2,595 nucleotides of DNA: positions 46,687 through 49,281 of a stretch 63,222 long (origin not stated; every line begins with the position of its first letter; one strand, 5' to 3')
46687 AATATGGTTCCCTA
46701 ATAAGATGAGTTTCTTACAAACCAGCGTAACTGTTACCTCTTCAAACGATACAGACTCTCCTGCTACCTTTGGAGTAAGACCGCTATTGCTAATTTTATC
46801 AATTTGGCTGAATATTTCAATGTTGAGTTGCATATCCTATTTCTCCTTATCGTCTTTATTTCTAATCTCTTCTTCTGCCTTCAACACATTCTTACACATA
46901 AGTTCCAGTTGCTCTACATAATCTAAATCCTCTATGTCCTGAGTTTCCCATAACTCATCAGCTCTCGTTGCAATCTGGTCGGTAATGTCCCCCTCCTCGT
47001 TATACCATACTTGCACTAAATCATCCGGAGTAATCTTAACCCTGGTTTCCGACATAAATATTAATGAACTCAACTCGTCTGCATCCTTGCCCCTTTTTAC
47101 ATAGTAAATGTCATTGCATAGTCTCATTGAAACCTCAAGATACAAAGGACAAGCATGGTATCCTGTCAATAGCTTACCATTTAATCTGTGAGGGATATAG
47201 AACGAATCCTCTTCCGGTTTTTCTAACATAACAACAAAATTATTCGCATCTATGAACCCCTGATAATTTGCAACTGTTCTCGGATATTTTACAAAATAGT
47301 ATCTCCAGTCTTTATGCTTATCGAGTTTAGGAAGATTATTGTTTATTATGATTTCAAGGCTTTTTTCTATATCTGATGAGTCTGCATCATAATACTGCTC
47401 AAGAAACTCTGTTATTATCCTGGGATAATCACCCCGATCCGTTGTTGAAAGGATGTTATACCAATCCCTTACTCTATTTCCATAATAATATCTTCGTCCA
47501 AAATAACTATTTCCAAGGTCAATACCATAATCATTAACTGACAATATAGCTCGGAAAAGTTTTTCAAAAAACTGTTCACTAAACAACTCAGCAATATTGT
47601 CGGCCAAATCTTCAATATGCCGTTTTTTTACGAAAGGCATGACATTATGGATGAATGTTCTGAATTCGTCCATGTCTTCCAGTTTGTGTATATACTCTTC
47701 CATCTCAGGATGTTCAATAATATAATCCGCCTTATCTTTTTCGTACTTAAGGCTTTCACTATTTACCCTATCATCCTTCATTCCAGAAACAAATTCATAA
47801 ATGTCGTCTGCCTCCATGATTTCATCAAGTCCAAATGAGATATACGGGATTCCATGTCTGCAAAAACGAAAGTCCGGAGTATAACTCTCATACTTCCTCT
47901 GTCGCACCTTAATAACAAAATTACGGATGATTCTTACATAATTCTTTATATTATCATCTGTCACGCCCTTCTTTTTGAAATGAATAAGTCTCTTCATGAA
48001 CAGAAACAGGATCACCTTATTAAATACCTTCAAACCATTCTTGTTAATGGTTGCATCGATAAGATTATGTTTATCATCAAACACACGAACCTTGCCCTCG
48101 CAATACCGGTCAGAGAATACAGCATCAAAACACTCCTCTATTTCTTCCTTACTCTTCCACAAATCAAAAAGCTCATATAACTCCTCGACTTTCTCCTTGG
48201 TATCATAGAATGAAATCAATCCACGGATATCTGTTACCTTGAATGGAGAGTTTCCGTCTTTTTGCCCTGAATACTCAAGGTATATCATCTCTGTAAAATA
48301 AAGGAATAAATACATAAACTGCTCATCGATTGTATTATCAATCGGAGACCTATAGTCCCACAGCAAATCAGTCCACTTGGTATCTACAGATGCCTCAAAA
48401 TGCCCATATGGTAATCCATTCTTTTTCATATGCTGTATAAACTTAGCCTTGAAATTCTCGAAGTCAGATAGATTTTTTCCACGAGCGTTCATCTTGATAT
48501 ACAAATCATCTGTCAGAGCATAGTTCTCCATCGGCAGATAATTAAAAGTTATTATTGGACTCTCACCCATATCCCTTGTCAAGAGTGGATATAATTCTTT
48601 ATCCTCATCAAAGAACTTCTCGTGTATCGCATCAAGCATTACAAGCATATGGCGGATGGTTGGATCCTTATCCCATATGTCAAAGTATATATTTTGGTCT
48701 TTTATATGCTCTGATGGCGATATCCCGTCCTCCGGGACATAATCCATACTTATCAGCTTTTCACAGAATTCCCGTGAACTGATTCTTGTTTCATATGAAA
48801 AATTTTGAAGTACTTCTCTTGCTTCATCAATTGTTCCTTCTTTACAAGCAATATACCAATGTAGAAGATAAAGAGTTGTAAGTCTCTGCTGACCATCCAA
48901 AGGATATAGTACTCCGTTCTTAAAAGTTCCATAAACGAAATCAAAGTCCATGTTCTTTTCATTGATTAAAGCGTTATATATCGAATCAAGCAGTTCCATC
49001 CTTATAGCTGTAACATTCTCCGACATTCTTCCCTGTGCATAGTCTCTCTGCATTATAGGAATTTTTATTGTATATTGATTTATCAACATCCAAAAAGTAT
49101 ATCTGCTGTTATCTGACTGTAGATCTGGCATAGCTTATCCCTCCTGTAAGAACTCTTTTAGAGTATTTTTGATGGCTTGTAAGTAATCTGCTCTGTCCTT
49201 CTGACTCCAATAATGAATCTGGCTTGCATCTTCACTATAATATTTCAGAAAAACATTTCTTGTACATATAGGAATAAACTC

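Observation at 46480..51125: Low-GC island with tandem DUF262 genes (DUF262-only plus DUF262+DUF1524): candidate two-gene modification-dependent restriction or defence module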

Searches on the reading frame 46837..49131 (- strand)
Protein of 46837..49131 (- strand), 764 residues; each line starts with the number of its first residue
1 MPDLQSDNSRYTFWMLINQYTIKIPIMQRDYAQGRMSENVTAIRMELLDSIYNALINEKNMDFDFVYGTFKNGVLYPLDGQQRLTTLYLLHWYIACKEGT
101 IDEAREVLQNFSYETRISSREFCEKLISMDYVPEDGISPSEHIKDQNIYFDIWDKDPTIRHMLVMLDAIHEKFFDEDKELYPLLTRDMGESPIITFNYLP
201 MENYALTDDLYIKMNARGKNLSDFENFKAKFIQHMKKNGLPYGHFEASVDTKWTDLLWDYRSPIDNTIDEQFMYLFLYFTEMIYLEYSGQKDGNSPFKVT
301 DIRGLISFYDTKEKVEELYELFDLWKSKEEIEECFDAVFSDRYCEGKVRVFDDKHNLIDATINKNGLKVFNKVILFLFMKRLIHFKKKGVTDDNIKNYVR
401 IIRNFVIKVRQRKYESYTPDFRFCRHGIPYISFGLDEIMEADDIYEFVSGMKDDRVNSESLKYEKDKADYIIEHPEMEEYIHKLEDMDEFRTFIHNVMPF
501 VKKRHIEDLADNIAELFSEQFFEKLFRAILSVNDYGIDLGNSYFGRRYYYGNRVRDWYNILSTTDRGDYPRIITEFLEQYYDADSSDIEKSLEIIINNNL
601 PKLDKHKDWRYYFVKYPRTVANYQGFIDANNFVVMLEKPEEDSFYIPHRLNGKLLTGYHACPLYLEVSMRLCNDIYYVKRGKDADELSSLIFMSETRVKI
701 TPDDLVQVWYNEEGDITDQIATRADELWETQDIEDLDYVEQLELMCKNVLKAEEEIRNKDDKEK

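Call 3: search_protein_families(library=pfam, proteins=[window:46837-49131:-], max_evalue=0.1)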
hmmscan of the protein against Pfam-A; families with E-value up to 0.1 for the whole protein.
window:46837-49131:- (764 aa): 1 family
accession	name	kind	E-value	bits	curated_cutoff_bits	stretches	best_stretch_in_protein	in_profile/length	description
PF03235.19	GmrSD_N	-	7.5e-20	72.3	33.2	1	16-231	4-198/199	GmrSD restriction endonuclease, N-terminal domain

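Call 4: search_protein_families(library=padloc, proteins=[window:46837-49131:-], max_evalue=0.1)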
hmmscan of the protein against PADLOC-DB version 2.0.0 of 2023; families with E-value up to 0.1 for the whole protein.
window:46837-49131:- (764 aa): 2 families
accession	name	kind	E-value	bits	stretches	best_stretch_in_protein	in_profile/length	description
PDLC02695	Orf5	-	0.00012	18.6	0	78-104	82-108/601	Orf5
PDLC02792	SspE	-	0.014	11.7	0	72-93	88-109/771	SspE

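Call 5: search_protein_families(library=ncbifam, proteins=[window:46837-49131:-], max_evalue=0.1)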
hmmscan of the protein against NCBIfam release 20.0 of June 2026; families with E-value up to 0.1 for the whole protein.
window:46837-49131:- (764 aa): 1 family
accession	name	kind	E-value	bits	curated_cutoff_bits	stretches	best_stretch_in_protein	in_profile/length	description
NF000663.1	PRK00031.2-1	exception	0.025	14.1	120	1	222-268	18-64/168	LolA-like outer membrane lipoprotein chaperone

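Call 6: search_solved_structures(query=window:46837-49131:-, max_evalue=1, show_alignments=2)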
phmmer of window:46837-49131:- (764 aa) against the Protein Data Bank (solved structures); distinct sequences matched with E-value up to 1: 1.
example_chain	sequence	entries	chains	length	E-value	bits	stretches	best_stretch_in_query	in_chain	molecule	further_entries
2o2k_A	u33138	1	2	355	0.1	14.1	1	308-369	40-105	Methionine synthase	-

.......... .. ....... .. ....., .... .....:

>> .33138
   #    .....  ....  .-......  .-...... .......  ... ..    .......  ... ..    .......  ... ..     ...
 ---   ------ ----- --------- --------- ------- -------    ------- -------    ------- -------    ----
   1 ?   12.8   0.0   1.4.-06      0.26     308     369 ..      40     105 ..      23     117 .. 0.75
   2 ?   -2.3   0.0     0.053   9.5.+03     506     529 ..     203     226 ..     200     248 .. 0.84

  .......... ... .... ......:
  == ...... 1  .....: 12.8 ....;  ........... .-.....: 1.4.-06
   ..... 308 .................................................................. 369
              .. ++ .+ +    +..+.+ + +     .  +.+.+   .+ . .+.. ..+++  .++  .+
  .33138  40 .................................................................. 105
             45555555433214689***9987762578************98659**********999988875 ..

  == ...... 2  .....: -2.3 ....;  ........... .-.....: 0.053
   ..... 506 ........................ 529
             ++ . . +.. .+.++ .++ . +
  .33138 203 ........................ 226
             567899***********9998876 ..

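Call 8: find_homologous_proteins(query=window:46837-49131:-)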
Query window:46837-49131:- (764 aa): 7956 proteins with E <= 0.001 among 8000 candidates; the best 120 are listed.
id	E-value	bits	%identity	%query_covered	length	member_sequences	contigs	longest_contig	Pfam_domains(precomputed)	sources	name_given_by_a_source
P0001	0.0e+0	1613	92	99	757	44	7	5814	PF03235.20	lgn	-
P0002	0.0e+0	1575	89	99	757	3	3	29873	PF03235.20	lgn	-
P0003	0.0e+0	1573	89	99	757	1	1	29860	PF03235.20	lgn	-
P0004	0.0e+0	1570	90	99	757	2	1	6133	PF03235.20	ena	-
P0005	0.0e+0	1557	89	99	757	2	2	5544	PF03235.20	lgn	-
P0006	0.0e+0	1556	88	99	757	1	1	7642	PF03235.20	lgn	-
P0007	0.0e+0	1548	87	99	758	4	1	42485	PF03235.20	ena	-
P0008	0.0e+0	1542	87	99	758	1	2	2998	PF03235.20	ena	-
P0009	0.0e+0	1521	87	99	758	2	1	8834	PF03235.20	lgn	-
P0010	0.0e+0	1422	80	98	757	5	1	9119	PF03235.20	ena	-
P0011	0.0e+0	1402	82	96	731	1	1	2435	PF03235.20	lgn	-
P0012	0.0e+0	1380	78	99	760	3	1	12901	PF03235.20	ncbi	-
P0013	0.0e+0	1379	80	99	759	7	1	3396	PF03235.20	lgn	-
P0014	0.0e+0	1341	75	99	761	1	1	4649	PF03235.20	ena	-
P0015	0.0e+0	1338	75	99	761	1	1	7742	PF03235.20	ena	-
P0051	4.0e-195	669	45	98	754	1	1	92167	PF03235.20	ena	-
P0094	4.3e-177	609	44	97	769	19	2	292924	PF03235.20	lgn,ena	-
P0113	1.3e-116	409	35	96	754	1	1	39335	PF03235.20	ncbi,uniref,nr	ncbi:hypothetical protein Q428_09465 [Fervidicella metallireducens AeB]|uniref:GmrSD restriction end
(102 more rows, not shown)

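Call 9: find_encoding_contigs(protein=P0094, flank=8000, max_places=3)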
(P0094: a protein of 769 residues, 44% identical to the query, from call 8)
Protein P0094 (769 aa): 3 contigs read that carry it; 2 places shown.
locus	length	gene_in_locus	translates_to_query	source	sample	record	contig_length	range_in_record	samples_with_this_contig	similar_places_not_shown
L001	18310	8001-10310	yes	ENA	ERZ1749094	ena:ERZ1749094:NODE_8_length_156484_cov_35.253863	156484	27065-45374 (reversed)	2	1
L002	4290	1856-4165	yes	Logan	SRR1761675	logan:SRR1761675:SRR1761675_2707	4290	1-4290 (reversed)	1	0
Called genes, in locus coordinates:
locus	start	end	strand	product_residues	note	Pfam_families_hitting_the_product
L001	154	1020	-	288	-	PF00149:Metallophos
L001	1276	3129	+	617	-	PF01807:Zn_ribbon_DnaG, PF08275:DNAG_N, PF01751:Toprim, PF13155:Toprim_2, PF13362:Toprim_3 (weak), PF13662:Toprim_4, PF08278:DnaG_DnaB_bind (weak)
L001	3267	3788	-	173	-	PF13488:Gly-zipper_Omp (weak)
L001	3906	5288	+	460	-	PF13489:Methyltransf_23 (faint), PF05958:tRNA_U5-meth_tr, PF02475:TRM5-TYW2_MTfase (weak), PF05175:MTS (faint), PF08241:Methyltransf_11 (weak), PF09445:Methyltransf_15 (weak), PF13649:Methyltransf_25, PF13847:Methyltransf_31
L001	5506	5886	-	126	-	-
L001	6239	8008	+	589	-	PF03235:GmrSD_N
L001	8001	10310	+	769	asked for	PF03235:GmrSD_N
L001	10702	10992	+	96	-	PF00126:HTH_1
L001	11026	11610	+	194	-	PF03466:LysR_substrate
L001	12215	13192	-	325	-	PF01609:DDE_Tnp_1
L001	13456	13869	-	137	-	-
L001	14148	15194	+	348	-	PF02661:Fic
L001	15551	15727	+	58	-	-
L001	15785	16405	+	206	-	PF14267:DUF4357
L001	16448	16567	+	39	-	-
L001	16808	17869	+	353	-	PF00579:tRNA-synt_1b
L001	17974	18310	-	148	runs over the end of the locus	PF01554:MatE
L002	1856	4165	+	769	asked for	PF03235:GmrSD_N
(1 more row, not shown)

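Call 10: find_encoding_contigs(protein=P0113, flank=8000, max_places=2)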
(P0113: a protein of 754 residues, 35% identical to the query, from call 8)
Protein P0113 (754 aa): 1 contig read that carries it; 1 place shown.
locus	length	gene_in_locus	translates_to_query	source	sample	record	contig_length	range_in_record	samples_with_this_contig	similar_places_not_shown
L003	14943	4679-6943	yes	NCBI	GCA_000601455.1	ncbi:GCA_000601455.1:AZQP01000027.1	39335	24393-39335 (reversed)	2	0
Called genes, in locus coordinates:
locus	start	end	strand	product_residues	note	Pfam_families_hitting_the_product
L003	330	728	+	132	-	-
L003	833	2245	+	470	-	-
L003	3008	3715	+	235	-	PF03235:GmrSD_N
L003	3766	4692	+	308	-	PF07510:GmrSD_C (faint)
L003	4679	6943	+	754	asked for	PF03235:GmrSD_N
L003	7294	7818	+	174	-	PF13302:Acetyltransf_3, PF13420:Acetyltransf_4 (weak), PF00583:Acetyltransf_1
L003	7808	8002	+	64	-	-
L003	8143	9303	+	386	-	PF04015:DUF362, PF00037:Fer4 (weak), PF12837:Fer4_6 (faint), PF13237:Fer4_10 (weak)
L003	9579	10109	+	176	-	PF21984:DnaD_N (faint), PF22381:Staph_reg_Sar_Rot, PF01047:MarR, PF01978:TrmB (weak), PF12802:MarR_2, PF13412:HTH_24, PF13463:HTH_27, PF13601:HTH_34 (faint)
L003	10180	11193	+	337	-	PF03773:ArsP_1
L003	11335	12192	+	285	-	PF00583:Acetyltransf_1, PF13673:Acetyltransf_10, PF13508:Acetyltransf_7, PF08445:FR47 (faint)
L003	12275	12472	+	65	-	-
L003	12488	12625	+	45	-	-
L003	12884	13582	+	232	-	-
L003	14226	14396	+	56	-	-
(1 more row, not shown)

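Call 11: find_encoding_contigs(protein=P0051, flank=8000, max_places=2)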
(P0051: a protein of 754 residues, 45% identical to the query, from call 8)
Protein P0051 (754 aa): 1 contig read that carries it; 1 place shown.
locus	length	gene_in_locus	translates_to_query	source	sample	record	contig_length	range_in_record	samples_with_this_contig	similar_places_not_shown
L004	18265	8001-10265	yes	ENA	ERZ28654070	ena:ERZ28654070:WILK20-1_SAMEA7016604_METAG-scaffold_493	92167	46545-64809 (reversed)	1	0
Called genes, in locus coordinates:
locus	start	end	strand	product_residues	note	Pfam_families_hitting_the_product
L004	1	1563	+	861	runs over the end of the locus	PF02384:N6_Mtase (faint), PF20473:MmeI_Mtase, PF07669:Eco57I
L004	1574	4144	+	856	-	PF08665:PglZ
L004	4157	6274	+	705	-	PF20442:BrxL_N, PF13337:BrxL_ATPase, PF05362:Lon_C (weak)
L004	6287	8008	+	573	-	PF03235:GmrSD_N, PF07510:GmrSD_C (faint)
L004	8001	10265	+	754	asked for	PF03235:GmrSD_N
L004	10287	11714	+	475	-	PF12846:AAA_10 (faint), PF01580:FtsK_SpoIIIE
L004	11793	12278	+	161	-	-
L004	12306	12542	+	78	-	-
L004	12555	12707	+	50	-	-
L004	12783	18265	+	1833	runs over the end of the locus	PF08238:Sel1 (weak)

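Call 27: find_related_loci(query=A1, collection=genome_contigs, flank=5000)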
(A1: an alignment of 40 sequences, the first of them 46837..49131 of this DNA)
Query A1 (764 aa) in genome_contigs; peptide patterns used: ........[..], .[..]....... (x = any residue, [..] = any of these).
600 stretches matched a pattern (row limit reached: there are more); 126 encode a relative of the query (tblastn E <= 1e-3); the best 80 are kept; 80 distinct loci.
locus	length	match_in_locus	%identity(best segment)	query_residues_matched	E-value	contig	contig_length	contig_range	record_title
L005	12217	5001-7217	45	8-747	0e+0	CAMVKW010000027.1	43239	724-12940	MAG TPA_asm: uncultured Lachnospiraceae bacterium isolate SRR8387721_bin.39_metaWRAP_v1.3_MAG genome assembly, contig: E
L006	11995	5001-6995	37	9-673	1e-121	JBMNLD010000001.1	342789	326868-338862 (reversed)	MAG: Christensenellales bacterium isolate SBF912LR0HQ0021 contig_31026, whole genome shotgun sequence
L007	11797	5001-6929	33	11-636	4e-93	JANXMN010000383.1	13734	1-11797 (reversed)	MAG: Hymenobacter sp. isolate 337R_concoct_266_sub 337R_k141_1189975, whole genome shotgun sequence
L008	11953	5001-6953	29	22-645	4e-77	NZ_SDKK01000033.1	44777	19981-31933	Zoogloea oleivorans strain Buc BUC_nxtrim.se_trimmed_contig_15, whole genome shotgun sequence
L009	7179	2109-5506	32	22-616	6e-75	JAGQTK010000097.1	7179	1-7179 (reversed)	MAG: Microthrixaceae bacterium isolate HKST-UBA31 NODE_97_length_7179_cov_6.437623, whole genome shotgun sequence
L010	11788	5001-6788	32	21-625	1e-74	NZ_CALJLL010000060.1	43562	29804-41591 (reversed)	MAG: uncultured Nocardioides sp. isolate SRR1506984_bin.84_CONCOCT_v1.1_MAG ERZ761607.862, whole genome shotgun sequence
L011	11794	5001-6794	31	21-625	3e-72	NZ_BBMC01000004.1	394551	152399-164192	Demequina rhizosphaerae strain NBRC 109397, whole genome shotgun sequence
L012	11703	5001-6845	33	22-617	3e-71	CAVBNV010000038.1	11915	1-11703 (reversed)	Oscillospiraceae bacterium isolate H07602-L1_cleanbin_000012 genome assembly, contig: Spades_H07602-L1_contig_2707, whol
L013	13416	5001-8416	32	22-616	8e-71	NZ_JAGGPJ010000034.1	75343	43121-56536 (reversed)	Arthrobacter sp. ISL-28 ISL28_35, whole genome shotgun sequence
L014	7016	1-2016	30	24-682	4e-71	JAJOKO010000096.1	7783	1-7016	MAG: Desulfotomaculum sp. isolate MAG-1580 c_000000000129, whole genome shotgun sequence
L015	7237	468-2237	34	22-618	6e-71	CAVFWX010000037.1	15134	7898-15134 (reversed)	Anaerotignum sp. isolate H07645-L1_cleanbin_000020 genome assembly, contig: Spades_H07645-L1_contig_2156, whole genome s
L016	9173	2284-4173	30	22-625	1e-69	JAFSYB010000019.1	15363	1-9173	MAG: Muribaculaceae bacterium isolate RGIG3578 Goat_Rumen.Co__c474594, whole genome shotgun sequence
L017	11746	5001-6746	30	21-616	4e-68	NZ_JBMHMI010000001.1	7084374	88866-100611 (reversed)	Micromonospora sp. WMMD736 tig00000001, whole genome shotgun sequence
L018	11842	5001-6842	30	21-645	3e-68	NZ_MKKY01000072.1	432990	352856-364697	Rhodococcus sp. 1168 contig529, whole genome shotgun sequence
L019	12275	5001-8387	31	22-616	4e-67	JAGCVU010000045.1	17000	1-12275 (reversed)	MAG: Bacteroidales bacterium isolate RGIG10168 Yak_Rumen-4__c337834, whole genome shotgun sequence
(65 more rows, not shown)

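Call 31: predict_structure(alignment_id=A1)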
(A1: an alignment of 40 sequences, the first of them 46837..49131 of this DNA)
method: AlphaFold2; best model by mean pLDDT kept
length: 764 residues; sequences in the alignment: 40
mean_pLDDT: 87.6   pTM: 0.69
mean pLDDT of the five models: 87.6, 86.5, 86.5, 86.3, 85.8
residues with pLDDT >= 90: 472; 70-90: 218; 50-70: 46; < 50: 28
segments of 3 or more residues with pLDDT < 50: 1-6, 32-35, 204-219
pLDDT, mean of each block of 10 residues (from residue 1): 47 87 67 49 77 90 72 77 88 94 91 83 90 92 90 84 91 92 89 79 49 46 81 92 90 91 86 95 95 92 92 97 95 96 96 93 88 97 94 94 95 88 95 92 92 87 95 96 96 96 94 94 96 94 87 87 91 97 94 98 93 96 91 86 85 78 95 91 74 90 84 82 93 92 96 88 69
secondary structure, 60 per line:
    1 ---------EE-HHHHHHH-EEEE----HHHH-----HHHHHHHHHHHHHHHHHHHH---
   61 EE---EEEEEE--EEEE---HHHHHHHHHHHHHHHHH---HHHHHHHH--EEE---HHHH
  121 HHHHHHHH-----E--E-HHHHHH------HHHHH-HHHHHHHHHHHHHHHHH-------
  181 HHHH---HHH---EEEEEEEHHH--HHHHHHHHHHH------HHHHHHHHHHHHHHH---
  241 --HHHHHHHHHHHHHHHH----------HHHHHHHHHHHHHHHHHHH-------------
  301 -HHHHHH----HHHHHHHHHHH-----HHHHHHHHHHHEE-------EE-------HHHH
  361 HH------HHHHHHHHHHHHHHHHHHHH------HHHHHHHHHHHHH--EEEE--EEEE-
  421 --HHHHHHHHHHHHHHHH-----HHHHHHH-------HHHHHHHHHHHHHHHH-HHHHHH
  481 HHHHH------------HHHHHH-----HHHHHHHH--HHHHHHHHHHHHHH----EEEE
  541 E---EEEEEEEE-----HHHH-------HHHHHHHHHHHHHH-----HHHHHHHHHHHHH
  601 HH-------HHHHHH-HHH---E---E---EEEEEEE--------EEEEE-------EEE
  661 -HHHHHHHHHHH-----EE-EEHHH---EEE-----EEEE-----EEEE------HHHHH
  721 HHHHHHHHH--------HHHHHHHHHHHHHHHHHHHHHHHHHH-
elements in order (helices of 4 or more, strands of 3 or more residues): H13-19 E21-24 H29-32 H38-57 E66-71 E74-77 H81-97 H101-108 E111-113 H117-128 H139-144 H151-155 H157-173 H181-184 E194-200 H206-216 H223-237 H243-258 H269-287 H302-307 H312-322 H328-338 H357-362 H369-388 H395-407 E410-413 E416-419 H423-438 H444-450 H458-473 H475-485 H498-503 H509-516 H519-532 E537-541 E545-552 H558-561 H569-582 H588-602 H610-615 E631-637 E646-650 E658-660 H662-672 E689-691 E697-700 E706-709 H716-729 H738-763

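Call 36: fold_search(model_id=the predicted structure, library=pdb)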
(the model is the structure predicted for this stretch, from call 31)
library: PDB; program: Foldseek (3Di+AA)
matches with E <= 10: 41; with E <= 0.001: 1
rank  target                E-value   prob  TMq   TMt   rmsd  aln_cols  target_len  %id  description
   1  7drs_A                3.2e-04  1.00  0.17  0.16  18.2       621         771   12  Structure of SspE_40224 (released 2022-06-29)
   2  7drr_A                2.4e-03  0.97  0.16  0.16  16.0       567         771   13  Structure of SspE-R100A protein (released 2022-06-29)
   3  6jiv_A                9.1e-03  0.87  0.18  0.21  19.9       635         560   12  SspE crystal structure (released 2020-03-25)
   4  7p9k_A                2.0e-01  0.23  0.15  0.18  19.1       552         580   11  BrxU, GmrSD-family Type IV restriction enzyme (released 2021-12-08)
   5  8we7_A                5.7e-01  0.03  0.06  0.04  35.1       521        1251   10  Human L-type voltage-gated calcium channel Cav1.2 in the presence of calciseptine at 3.2 Angstrom resolution (released 2023-12-06)
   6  3vpm_A                2.3e+00  0.05  0.10  0.17  15.4       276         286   15  Crystal structure of human ribonucleotide reductase subunit M2 (hRRM2) mutant (released 2013-03-06)
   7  3l0m_B                2.4e+00  0.05  0.09  0.16  17.8       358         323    8  Crystal structure of Rab1-activation domain and P4M domain of SidM/DrrA from legionella (released 2009-12-22)
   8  3vjd                  2.5e+00  0.03  0.08  0.15  19.7       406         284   11  Crystal structure of the Y248A mutant of C(30) carotenoid dehydrosqualene synthase from Staphylococcus aureus (released 2012-04-11)
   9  7wot_M                3.1e+00  0.01  0.08  0.08  22.7       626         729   12  Cryo-EM structure of the inner ring monomer of the Saccharomyces cerevisiae nuclear pore complex (released 2022-04-13)
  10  7woo_A                3.2e+00  0.01  0.08  0.08  22.7       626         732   12  Cryo-EM structure of the inner ring protomer of the Saccharomyces cerevisiae nuclear pore complex (released 2022-04-13)
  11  3n6o_B                3.5e+00  0.03  0.09  0.16  18.1       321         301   10  Crystal structure of the GEF and P4M domain of DrrA/SidM from Legionella pneumophila (released 2010-07-28)
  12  1w68                  3.7e+00  0.04  0.10  0.18  16.4       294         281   15  Crystal Structure of Mouse Ribonucleotide Reductase Subunit R2 under Oxidizing Conditions. A Fully Occupied Dinuclear Ir (released 2004-08-26)
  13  4mcw_B                3.9e+00  0.03  0.08  0.13  18.8       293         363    9  Crystal structure of a HD-GYP domain (a cyclic-di-GMP phosphodiesterase) containing a tri-nuclear metal centre (released 2014-02-19)
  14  7jgr_C                3.9e+00  0.02  0.09  0.10  22.6       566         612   10  Structure of Drosophila ORC bound to DNA (84 bp) and Cdc6 (released 2020-09-09)
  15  1qgr_A                4.2e+00  0.02  0.11  0.11  21.8       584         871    9  STRUCTURE OF IMPORTIN BETA BOUND TO THE IBB DOMAIN OF IMPORTIN ALPHA (II CRYSTAL FORM, GROWN AT LOW PH) (released 1999-05-24)
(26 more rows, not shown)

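Call 40: find_encoding_contigs(protein=P0002, flank=9000, max_places=3)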
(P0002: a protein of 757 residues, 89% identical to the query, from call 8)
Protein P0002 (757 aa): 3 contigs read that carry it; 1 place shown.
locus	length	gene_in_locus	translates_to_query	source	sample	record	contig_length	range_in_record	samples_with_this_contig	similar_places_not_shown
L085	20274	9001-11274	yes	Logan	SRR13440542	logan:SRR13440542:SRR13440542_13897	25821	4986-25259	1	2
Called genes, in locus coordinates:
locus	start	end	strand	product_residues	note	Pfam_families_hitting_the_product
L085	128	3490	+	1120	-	PF21445:ADDB_N, PF27467:AddB_5th, PF12705:PDDEXK_1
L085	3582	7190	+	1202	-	PF00580:UvrD-helicase, PF13245:AAA_19 (weak), PF13361:UvrD_C, PF13538:UvrD_C_2 (faint), PF12705:PDDEXK_1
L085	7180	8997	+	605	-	PF03235:GmrSD_N, PF07510:GmrSD_C (faint)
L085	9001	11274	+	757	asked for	PF03235:GmrSD_N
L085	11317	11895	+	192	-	PF02545:Maf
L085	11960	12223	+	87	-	-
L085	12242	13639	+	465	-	PF00890:FAD_binding_2 (faint), PF01134:GIDA (faint), PF01266:DAO (weak), PF01946:Thi4 (weak), PF03486:HI0933_like (weak), PF05834:Lycopene_cycl (faint), PF07992:Pyr_redox_2 (weak), PF21688:FAD-depend_C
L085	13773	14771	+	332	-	PF13145:Rotamase_2, PF00639:Rotamase (weak)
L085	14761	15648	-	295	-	PF02311:AraC_binding (weak), PF07883:Cupin_2, PF00165:HTH_AraC, PF12833:HTH_18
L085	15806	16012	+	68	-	-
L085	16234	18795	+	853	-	PF00512:HisKA, PF02518:HATPase_c, PF00072:Response_reg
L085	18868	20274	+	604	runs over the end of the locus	PF01321:Creatinase_N, PF16189:Creatinase_N_2, PF00557:Peptidase_M24, PF16188:Peptidase_M24_C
